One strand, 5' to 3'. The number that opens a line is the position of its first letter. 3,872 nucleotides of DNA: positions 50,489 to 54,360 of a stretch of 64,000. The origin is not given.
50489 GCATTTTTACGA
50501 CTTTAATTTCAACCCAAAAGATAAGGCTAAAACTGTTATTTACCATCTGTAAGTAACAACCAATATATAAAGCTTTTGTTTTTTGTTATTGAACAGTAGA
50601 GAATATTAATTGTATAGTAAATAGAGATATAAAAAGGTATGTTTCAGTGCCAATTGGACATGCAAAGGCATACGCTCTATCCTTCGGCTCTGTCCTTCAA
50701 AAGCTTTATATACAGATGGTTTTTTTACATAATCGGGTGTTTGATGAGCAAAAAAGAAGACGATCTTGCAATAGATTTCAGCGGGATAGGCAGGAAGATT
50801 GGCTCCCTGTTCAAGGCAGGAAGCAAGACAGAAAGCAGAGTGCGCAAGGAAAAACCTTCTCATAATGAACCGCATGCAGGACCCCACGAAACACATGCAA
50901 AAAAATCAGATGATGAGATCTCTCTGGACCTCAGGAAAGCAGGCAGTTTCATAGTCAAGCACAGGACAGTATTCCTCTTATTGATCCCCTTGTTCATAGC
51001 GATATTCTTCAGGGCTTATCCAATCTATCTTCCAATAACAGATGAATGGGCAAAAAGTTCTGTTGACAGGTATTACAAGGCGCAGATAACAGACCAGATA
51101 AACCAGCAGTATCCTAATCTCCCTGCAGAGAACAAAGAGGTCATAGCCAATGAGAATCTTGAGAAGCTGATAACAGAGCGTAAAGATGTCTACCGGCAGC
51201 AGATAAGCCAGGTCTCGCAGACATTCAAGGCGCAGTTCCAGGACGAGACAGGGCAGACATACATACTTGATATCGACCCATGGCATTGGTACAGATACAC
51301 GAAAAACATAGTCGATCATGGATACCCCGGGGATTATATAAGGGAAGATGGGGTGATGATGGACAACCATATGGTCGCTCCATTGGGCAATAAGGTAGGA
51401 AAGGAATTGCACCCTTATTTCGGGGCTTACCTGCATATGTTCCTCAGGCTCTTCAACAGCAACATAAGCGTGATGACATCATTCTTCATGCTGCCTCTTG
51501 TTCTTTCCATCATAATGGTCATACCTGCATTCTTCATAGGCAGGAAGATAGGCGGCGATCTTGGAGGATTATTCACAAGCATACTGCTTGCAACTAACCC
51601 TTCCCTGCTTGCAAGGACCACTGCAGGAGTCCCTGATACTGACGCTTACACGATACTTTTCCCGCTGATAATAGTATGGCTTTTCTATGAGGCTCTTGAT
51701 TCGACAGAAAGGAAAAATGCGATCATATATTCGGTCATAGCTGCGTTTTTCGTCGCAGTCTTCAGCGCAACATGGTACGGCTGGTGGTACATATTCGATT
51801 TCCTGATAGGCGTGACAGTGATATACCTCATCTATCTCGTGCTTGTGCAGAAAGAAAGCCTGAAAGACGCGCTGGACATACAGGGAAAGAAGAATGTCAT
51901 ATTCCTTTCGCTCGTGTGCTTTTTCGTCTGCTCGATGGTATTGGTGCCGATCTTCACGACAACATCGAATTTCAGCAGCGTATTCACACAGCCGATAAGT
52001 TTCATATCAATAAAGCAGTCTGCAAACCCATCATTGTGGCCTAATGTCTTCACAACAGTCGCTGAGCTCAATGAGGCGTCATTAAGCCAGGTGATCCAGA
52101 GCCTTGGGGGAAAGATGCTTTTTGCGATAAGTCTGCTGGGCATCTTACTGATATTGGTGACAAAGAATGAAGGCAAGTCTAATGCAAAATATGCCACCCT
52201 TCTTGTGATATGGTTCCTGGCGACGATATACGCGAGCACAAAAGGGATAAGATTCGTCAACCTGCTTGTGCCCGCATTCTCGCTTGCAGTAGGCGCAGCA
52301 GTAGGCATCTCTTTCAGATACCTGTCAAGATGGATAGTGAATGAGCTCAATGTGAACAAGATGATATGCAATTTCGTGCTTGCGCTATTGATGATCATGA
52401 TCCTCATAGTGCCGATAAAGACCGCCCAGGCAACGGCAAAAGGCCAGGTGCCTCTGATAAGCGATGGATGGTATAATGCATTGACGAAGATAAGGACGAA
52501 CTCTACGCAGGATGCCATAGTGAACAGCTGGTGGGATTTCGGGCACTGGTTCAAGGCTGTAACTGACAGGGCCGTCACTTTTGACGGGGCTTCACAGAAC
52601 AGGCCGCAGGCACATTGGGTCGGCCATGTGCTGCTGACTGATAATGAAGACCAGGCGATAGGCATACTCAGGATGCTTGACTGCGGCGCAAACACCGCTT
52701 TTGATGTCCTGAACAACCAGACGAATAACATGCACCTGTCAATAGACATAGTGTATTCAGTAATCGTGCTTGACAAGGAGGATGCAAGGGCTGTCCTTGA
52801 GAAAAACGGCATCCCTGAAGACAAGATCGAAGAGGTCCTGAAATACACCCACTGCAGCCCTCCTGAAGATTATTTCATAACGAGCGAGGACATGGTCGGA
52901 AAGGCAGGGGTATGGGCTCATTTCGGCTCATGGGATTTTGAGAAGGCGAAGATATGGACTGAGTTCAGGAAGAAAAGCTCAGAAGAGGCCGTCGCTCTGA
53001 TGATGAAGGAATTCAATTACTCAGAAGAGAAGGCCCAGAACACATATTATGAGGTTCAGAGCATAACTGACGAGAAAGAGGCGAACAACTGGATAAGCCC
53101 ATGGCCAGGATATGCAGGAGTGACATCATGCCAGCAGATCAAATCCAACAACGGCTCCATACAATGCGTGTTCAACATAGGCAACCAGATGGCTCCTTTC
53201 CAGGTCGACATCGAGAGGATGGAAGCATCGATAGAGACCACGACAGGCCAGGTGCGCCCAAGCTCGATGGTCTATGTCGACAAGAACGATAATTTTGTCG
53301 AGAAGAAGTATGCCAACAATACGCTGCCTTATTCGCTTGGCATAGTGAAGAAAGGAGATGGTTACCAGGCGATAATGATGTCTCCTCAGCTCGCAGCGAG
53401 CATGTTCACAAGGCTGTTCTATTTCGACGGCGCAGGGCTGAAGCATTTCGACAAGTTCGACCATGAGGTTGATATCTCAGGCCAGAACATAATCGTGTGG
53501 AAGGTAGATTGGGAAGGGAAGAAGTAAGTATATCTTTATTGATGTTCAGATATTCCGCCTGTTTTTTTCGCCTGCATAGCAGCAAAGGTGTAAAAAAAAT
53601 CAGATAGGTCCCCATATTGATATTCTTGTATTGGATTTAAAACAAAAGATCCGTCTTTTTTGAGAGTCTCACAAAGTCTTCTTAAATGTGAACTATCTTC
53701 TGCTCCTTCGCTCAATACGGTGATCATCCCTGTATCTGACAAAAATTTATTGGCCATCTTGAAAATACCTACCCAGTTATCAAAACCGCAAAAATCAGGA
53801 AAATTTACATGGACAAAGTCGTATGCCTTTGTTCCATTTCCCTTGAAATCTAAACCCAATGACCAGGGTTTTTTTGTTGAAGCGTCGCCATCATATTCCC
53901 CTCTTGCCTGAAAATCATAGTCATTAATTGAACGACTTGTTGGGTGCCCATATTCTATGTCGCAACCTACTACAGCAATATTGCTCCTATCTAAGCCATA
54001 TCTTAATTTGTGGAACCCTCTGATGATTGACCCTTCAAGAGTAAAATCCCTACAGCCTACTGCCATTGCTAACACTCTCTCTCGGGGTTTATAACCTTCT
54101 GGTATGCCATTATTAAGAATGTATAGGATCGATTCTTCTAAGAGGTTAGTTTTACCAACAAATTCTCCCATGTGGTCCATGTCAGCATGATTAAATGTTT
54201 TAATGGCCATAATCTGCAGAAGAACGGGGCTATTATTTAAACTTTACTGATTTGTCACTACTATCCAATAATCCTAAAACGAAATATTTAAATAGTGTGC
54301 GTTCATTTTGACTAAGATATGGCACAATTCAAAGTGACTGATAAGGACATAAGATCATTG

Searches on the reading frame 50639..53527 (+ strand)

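Call 12: search_protein_families(library=pfam, proteins=[window:50639-53527:+])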
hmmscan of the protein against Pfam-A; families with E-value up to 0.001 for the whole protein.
window:50639-53527:+ (962 aa): 2 families
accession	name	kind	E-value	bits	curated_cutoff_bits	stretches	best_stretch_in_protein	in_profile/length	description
PF02516.20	STT3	-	4.6e-41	142.1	24.5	1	193-590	13-398/405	Oligosaccharyl transferase STT3, N-terminal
PF21436.2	STT3-PglB_core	-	0.00019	22.4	23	1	626-695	3-71/131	STT3/PglB/AglB core domain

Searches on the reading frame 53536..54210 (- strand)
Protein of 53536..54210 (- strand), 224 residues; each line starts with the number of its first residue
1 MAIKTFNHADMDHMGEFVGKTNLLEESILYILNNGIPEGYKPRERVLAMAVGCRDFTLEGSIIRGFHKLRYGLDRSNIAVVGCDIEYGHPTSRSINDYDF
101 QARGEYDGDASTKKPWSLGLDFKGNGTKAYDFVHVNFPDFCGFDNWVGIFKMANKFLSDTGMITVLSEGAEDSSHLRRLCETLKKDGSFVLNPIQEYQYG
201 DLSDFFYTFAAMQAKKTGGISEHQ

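Call 7: search_protein_families(library=pfam, proteins=[window:53536-54210:-])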
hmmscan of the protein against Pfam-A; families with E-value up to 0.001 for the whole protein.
window:53536-54210:- (224 aa): 0 families

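Call 52: search_protein_families(library=pfam, max_evalue=0.01, proteins=[window:53536-54210:-])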
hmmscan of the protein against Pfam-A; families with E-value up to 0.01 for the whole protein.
window:53536-54210:- (224 aa): 1 family
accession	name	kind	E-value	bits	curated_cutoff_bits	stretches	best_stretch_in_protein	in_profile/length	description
PF18479.7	PIN_11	-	0.0032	18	26.6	1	140-207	7-75/118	PIN like domain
